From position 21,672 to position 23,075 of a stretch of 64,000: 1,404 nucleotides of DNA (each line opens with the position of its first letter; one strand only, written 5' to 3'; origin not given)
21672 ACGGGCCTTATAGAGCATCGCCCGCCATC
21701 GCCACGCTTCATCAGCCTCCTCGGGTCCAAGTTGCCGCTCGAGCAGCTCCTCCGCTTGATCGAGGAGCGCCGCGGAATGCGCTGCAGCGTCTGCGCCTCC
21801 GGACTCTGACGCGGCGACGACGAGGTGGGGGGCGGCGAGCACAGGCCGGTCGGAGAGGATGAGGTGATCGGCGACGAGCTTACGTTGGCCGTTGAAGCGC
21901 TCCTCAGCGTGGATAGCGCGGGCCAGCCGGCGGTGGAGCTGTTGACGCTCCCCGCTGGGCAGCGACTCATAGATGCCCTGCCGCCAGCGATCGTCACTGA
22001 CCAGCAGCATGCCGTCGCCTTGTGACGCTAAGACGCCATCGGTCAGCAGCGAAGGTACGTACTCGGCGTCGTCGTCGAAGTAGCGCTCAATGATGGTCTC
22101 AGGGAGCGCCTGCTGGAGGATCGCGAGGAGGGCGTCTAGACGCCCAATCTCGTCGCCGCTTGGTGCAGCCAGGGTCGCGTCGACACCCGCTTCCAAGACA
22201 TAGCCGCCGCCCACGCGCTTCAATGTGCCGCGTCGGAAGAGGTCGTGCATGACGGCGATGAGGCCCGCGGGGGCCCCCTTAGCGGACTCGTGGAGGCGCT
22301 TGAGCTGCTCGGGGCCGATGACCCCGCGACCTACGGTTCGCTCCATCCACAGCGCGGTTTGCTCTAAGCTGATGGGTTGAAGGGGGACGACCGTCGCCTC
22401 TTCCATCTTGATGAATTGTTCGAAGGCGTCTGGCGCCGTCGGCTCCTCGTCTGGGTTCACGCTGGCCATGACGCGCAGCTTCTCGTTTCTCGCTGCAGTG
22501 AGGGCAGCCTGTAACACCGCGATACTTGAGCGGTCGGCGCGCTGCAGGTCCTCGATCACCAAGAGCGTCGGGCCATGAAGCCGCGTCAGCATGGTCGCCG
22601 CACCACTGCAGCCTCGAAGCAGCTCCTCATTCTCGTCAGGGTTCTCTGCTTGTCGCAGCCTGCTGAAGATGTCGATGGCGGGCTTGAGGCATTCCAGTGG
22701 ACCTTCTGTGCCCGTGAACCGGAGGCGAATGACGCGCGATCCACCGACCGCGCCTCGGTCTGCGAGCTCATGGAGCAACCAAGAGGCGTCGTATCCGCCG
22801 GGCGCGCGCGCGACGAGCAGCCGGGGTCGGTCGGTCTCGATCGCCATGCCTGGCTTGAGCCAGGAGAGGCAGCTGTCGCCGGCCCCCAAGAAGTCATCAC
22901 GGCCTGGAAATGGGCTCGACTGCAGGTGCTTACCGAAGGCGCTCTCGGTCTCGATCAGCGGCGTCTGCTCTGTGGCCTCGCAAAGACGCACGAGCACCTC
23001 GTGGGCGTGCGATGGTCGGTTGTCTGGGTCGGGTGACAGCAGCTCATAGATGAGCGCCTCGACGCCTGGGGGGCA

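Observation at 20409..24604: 1120-aa kinase-NTPase-TPR (STAND-like) protein translationally coupled to an HTH protein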

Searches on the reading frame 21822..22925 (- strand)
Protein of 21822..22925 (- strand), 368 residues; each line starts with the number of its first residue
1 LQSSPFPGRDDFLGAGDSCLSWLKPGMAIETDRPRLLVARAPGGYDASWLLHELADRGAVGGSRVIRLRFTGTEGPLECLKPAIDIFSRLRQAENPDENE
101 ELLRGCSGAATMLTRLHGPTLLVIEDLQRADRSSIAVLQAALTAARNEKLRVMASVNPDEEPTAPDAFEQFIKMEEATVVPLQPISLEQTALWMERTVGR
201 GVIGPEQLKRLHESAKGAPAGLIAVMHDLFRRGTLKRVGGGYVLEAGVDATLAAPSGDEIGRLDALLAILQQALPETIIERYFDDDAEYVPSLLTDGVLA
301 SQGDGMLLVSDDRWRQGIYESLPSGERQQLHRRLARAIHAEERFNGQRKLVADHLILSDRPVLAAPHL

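Call 79: find_homologous_proteins(query=A7, max_evalue=0.001)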
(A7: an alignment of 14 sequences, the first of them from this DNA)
Query A7 (14 sequences) (368 aa, profile of the alignment): 1 proteins with E <= 0.001 among 8000 candidates.
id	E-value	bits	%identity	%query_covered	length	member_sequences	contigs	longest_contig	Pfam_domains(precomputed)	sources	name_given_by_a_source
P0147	4.4e-90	321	42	73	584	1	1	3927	PF07714.24,PF00069.32,PF17667.8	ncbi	ncbi:MAG: hypothetical protein ACI9MR_004613, partial [Myxococcota bacterium]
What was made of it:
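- Tried and rejected: The aim was to find outgroups with an intact Walker A. It returned one protein because the candidate cap saturated (call 79), so when the P-loop was lost could not be dated.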

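Call 80: search_protein_families(library=pfam, alignment_id=A7, max_evalue=1)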
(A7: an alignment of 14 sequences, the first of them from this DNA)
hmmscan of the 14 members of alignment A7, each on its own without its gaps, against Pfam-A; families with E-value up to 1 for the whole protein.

A. member 1, seq(368 aa): 2 families
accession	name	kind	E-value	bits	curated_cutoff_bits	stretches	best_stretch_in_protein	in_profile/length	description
PF13191.12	AAA_16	-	3.4e-06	28.1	32.6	1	92-147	106-161/167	AAA ATPase domain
PF18918.5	DUF5669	-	0.12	12.4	25.9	1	218-251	32-65/76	Family of unknown function (DUF5669)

B. families by the number of members that match (of 14 scanned): 11 families
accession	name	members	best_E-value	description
PF13191.12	AAA_16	14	3.4e-06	AAA ATPase domain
PF13401.12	AAA_22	2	0.081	AAA domain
PF08365.16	IGF2_C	1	0.033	Insulin-like growth factor II E-peptide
PF17937.6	TetR_C_28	1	0.038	Tetracyclin repressor-like, C-terminal domain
PF00725.27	3HCDH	1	0.08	3-hydroxyacyl-CoA dehydrogenase, C-terminal domain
PF05496.18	RuvB_N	1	0.08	Holliday junction DNA helicase RuvB P-loop domain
PF20112.4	DUF6502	1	0.11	Family of unknown function (DUF6502)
PF18918.5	DUF5669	1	0.12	Family of unknown function (DUF5669)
PF21531.3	Rv2175c_wHTH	1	0.12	DNA-binding protein Rv2175c, wHTH domain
PF17449.7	YrzK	1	0.25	Uncharacterized YrzK-like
PF21173.2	DksA-like_N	1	0.29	DnaK suppressor protein-like, N-terminal domain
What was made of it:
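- All 14 NOD segments tested hit AAA_16 weakly, and in the window protein's NOD segment, the one member whose match coordinates are given, only the Walker-B half of the profile is covered (call 80).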

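Call 91: search_solved_structures(query=A7, max_evalue=10, show_alignments=3)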
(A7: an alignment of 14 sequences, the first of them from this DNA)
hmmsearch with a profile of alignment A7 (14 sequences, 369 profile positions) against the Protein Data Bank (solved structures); distinct sequences matched with E-value up to 10: 3.
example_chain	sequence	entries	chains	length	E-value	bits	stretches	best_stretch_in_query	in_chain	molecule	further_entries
2c9e_A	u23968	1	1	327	0.045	16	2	128-174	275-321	PERIDININ-CHLOROPHYLL A PROTEIN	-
4hjl_B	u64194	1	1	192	0.34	13.1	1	176-220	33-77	Naphthalene 1,2-dioxygenase subunit beta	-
1eg9_B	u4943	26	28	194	0.35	13.1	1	176-220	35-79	PROTEIN (NAPHTHALENE 1,2-DIOXYGENASE BETA SUBUNIT) | NAPHTHALENE 1,2-DIOXYGENASE | NAPHTHALENE 1,2-DIOXYGENASE BETA SUBUNIT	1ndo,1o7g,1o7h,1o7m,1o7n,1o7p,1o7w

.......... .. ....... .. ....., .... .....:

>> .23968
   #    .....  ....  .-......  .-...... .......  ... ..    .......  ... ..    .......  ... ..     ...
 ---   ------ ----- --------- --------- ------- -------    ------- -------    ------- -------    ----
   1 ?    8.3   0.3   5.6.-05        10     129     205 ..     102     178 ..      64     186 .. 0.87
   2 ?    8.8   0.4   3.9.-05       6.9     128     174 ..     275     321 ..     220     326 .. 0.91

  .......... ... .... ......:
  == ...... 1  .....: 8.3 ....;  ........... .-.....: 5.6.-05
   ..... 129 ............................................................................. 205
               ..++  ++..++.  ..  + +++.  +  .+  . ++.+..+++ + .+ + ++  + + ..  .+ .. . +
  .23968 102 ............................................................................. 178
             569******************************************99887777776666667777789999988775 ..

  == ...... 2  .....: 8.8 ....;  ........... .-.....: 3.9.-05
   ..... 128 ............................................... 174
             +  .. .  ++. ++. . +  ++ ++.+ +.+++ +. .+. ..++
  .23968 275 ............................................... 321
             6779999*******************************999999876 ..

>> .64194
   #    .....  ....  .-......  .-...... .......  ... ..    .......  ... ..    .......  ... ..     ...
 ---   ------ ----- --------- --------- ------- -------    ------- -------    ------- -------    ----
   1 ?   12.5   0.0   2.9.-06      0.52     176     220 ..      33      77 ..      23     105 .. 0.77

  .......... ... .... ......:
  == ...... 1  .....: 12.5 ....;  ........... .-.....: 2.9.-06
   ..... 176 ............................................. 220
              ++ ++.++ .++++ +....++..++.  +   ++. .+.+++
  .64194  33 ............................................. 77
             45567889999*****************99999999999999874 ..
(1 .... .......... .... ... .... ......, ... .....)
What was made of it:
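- Closest known: MalT. Different: No sequence-level match to any solved STAND was found (call 91).
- Tried and rejected: Only chance-level hits came back (call 91).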
